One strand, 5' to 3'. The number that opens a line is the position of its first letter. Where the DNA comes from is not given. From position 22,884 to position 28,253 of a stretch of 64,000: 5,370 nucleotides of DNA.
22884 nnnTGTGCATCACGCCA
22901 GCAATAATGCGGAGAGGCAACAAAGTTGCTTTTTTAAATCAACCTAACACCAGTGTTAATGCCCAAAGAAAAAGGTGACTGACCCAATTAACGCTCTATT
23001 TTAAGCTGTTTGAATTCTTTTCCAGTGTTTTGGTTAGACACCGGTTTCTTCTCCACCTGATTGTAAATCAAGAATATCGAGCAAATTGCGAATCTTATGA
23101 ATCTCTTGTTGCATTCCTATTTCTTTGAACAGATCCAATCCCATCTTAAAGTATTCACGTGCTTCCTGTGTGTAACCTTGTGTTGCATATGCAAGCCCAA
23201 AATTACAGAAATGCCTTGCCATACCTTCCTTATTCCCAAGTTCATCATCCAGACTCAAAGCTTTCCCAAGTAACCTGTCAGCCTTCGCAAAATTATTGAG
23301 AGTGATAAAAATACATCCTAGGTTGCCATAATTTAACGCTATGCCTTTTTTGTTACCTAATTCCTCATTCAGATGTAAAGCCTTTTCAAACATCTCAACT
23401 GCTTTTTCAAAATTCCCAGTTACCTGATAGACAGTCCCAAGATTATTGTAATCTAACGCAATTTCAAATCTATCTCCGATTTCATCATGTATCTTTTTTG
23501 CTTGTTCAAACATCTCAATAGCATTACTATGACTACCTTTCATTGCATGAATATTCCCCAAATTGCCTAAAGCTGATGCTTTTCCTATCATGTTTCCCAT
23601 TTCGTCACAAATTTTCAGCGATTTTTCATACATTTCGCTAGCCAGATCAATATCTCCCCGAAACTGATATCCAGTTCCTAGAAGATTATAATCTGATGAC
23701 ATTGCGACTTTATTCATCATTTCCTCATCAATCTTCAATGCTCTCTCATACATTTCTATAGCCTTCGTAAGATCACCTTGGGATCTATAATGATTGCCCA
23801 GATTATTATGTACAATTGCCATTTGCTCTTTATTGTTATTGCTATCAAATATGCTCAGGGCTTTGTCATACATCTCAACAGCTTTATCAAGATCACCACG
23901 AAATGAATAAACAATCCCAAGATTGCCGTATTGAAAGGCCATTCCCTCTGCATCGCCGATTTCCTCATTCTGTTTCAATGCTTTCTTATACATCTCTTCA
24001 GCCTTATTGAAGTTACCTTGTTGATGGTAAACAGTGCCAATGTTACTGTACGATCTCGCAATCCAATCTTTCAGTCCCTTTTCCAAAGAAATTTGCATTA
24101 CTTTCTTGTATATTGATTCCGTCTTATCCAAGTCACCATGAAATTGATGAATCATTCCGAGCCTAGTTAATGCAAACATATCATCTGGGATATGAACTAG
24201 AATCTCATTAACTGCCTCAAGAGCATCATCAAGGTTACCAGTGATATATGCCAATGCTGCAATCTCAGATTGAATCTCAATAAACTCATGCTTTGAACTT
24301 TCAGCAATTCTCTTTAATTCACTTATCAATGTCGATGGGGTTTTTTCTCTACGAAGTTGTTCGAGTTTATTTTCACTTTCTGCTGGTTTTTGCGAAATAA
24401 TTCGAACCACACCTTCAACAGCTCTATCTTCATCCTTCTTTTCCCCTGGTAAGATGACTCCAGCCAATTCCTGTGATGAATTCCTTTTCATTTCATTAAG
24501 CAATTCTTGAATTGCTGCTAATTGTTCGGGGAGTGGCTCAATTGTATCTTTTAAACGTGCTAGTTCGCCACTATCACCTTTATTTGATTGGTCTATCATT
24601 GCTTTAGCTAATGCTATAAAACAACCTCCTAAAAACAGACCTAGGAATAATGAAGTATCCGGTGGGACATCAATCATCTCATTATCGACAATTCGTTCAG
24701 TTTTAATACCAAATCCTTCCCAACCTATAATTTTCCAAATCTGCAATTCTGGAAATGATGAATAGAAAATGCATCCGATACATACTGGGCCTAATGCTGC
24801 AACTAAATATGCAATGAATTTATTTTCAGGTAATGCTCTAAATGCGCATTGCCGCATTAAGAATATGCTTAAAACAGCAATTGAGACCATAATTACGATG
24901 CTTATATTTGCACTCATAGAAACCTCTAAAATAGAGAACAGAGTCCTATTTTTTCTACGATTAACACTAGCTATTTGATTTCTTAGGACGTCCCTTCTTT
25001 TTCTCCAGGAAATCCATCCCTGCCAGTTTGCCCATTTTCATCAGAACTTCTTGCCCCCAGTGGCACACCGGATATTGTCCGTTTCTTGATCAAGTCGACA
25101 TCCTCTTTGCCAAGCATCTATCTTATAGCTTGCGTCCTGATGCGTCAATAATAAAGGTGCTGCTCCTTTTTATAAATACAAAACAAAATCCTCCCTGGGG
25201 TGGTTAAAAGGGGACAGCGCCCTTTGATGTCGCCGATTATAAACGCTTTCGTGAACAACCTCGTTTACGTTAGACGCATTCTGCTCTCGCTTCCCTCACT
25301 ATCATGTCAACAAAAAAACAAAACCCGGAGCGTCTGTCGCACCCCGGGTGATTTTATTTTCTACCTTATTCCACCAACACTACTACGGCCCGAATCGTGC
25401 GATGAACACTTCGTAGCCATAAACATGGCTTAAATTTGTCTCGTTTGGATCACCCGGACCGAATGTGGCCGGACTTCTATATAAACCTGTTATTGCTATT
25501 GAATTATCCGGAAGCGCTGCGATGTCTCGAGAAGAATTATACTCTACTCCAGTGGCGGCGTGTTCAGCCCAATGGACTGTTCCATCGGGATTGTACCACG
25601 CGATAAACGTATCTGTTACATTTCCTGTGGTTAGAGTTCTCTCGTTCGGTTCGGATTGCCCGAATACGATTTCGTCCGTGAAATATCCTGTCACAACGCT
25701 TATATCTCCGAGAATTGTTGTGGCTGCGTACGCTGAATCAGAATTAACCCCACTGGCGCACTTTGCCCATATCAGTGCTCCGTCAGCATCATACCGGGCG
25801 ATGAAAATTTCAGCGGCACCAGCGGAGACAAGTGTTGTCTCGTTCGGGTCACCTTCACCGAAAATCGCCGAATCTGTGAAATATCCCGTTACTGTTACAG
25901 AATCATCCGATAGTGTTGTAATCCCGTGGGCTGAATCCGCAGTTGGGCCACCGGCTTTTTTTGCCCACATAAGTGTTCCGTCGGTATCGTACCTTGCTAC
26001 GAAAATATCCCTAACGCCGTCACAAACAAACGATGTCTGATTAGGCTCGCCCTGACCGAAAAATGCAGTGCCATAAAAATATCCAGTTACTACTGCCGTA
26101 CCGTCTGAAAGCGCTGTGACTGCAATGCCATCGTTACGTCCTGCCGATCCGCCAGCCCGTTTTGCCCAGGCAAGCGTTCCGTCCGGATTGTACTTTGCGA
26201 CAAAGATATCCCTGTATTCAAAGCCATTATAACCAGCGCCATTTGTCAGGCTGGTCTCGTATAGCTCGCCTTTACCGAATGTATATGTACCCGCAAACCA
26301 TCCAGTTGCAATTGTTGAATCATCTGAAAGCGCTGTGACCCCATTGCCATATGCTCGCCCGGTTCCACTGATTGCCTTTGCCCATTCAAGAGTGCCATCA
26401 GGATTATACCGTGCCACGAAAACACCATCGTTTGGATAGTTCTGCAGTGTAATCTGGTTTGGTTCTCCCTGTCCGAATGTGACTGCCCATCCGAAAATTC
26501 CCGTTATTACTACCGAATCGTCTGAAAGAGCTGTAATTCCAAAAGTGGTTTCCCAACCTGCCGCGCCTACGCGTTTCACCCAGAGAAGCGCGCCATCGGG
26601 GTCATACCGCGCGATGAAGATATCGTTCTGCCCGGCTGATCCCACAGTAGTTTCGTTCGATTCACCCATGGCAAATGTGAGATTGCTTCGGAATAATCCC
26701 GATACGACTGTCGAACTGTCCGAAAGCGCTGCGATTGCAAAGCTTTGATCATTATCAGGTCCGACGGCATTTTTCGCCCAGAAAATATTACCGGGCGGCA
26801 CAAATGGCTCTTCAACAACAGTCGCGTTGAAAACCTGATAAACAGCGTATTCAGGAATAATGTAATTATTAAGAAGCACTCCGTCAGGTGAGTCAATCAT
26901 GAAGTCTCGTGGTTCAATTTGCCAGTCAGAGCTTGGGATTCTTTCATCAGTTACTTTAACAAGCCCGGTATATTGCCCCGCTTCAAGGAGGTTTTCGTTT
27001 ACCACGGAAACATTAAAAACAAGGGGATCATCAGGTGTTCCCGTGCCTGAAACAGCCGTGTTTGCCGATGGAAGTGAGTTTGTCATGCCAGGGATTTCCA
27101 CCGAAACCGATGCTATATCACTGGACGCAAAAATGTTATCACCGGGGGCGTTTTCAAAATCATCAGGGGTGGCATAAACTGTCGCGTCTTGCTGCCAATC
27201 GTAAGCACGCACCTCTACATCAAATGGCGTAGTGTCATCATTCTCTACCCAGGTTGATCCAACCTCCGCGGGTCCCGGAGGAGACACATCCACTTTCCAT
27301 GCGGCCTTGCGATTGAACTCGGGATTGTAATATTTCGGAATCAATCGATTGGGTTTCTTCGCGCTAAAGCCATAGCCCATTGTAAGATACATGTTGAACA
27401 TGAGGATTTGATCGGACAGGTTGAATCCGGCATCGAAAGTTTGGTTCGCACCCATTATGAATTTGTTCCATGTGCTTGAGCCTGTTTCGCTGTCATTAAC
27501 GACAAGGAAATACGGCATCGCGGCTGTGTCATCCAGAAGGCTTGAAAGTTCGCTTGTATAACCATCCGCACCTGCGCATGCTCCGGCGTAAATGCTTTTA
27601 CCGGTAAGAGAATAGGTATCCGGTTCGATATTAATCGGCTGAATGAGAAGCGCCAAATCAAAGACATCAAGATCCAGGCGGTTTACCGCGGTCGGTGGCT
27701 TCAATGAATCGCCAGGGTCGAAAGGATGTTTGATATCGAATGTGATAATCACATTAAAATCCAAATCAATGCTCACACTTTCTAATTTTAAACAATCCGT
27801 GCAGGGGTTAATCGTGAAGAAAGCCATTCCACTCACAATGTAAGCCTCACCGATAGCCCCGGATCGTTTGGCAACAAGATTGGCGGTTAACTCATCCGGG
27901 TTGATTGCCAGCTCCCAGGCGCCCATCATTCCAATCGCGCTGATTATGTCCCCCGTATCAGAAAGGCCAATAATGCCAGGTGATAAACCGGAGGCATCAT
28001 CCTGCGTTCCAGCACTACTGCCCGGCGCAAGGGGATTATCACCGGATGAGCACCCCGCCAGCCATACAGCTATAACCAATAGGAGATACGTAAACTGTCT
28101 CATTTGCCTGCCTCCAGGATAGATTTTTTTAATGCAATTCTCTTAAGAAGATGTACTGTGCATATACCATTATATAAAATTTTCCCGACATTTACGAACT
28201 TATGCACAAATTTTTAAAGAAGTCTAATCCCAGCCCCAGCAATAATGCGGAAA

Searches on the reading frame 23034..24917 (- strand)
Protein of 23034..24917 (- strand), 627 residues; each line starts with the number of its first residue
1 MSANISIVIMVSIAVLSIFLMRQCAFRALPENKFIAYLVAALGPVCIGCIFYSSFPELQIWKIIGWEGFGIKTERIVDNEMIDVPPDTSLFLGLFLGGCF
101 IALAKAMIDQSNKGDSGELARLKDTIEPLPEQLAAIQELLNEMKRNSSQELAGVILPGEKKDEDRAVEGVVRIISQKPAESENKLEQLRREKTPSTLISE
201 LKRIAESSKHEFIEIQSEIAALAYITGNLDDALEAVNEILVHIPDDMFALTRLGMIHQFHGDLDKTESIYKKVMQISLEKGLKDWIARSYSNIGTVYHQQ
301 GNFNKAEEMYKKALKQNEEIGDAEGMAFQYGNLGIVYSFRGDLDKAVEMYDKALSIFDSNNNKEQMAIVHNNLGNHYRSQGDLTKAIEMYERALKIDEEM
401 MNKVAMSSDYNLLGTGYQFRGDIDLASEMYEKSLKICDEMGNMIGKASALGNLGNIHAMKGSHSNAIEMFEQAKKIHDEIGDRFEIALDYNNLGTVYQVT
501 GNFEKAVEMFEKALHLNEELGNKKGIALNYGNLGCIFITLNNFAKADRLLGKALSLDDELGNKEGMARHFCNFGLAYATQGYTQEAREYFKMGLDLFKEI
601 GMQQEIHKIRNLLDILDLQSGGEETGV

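Call 30: search_protein_families(library=pfam, proteins=[window:23034-24917:-], max_evalue=0.001)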
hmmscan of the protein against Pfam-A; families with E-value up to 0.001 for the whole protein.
window:23034-24917:- (627 aa): 33 families (the best 25 are shown)
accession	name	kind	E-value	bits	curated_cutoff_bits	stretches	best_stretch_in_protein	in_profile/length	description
PF13424.12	TPR_12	-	1.7e-63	211.2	30.1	4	330-399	6-77/77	Tetratricopeptide repeat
PF00515.34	TPR_1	-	1.3e-55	183.5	27.8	4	367-399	1-33/34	Tetratricopeptide repeat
PF07719.23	TPR_2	-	3.6e-48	158.1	27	3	368-398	2-32/34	Tetratricopeptide repeat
PF13181.12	TPR_8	-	2.4e-41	136.8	25.7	3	287-318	1-32/34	Tetratricopeptide repeat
PF13374.12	TPR_10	-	8.9e-39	130.8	27.5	2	287-315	2-30/42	Tetratricopeptide repeat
PF13176.12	TPR_7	-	3.1e-36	120.8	27.9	1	371-398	3-30/36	Tetratricopeptide repeat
PF17874.7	TPR_MalT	-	1.4e-27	97.4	45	3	331-473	44-187/336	MalT-like TPR region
PF13428.12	TPR_14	-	1.9e-23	81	23.5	0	373-397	7-31/44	Tetratricopeptide repeat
PF14938.12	SNAP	-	2.9e-19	70.1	25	3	290-398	38-146/282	Soluble NSF attachment protein, SNAP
PF13432.12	TPR_16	-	8.7e-19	68.1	32.7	1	333-397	3-61/65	Tetratricopeptide repeat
PF13414.12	TPR_11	-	3.2e-18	65.6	26.8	1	374-398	1-25/42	TPR repeat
PF10602.15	RPN7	-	2.6e-16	60.2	29.6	2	458-590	7-136/174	26S proteasome subunit RPN7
PF24885.1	TPR_NPHP3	-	7.6e-15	55.4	100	1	285-359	139-215/239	Nephrocystin-3 TPR domain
PF25063.1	ARM_TT21_C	-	1e-11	45.6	35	1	195-397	3-194/209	Tetratricopeptide repeat protein 21 C-terminal ARM domain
PF14559.12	TPR_19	-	4.6e-11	43.3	25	0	299-355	3-53/68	Tetratricopeptide repeat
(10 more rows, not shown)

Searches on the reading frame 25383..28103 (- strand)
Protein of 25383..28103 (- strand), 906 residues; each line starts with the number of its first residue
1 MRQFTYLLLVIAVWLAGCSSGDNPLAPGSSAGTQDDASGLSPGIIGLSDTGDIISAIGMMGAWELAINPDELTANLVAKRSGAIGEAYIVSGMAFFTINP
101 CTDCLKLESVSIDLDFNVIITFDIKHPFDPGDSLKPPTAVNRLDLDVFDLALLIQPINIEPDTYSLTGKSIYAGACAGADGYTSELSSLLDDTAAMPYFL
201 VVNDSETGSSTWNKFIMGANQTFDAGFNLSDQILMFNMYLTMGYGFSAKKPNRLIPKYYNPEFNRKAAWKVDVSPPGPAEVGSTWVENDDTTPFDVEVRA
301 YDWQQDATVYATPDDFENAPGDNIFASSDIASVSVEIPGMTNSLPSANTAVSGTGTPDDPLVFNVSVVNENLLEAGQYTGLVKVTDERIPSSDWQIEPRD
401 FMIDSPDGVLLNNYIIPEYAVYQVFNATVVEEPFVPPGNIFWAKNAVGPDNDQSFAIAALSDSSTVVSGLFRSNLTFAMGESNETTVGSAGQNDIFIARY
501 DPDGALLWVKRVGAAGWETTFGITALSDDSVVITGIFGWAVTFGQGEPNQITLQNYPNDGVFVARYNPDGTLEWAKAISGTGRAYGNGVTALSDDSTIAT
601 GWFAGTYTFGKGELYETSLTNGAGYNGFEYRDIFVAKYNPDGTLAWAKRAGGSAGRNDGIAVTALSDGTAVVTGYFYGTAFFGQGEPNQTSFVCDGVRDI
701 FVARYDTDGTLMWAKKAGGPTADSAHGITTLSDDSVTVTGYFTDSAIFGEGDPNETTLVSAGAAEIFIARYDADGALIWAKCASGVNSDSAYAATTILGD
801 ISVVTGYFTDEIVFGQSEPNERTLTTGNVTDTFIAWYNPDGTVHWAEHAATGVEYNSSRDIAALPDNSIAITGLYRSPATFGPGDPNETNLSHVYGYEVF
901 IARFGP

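Call 30: search_protein_families(library=pfam, proteins=[window:25383-28103:-], max_evalue=0.001)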
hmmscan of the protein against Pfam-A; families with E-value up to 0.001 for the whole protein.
window:25383-28103:- (906 aa): 2 families
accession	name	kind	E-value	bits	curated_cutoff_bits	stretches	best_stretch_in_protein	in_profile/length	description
PF17164.10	DUF5122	-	5.8e-14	52.5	27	0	489-506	15-32/36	Domain of unknown function (DUF5122) beta-propeller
PF17277.7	DUF5342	-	4e-05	24.3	25.9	0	554-578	22-46/69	Family of unknown function (DUF5342)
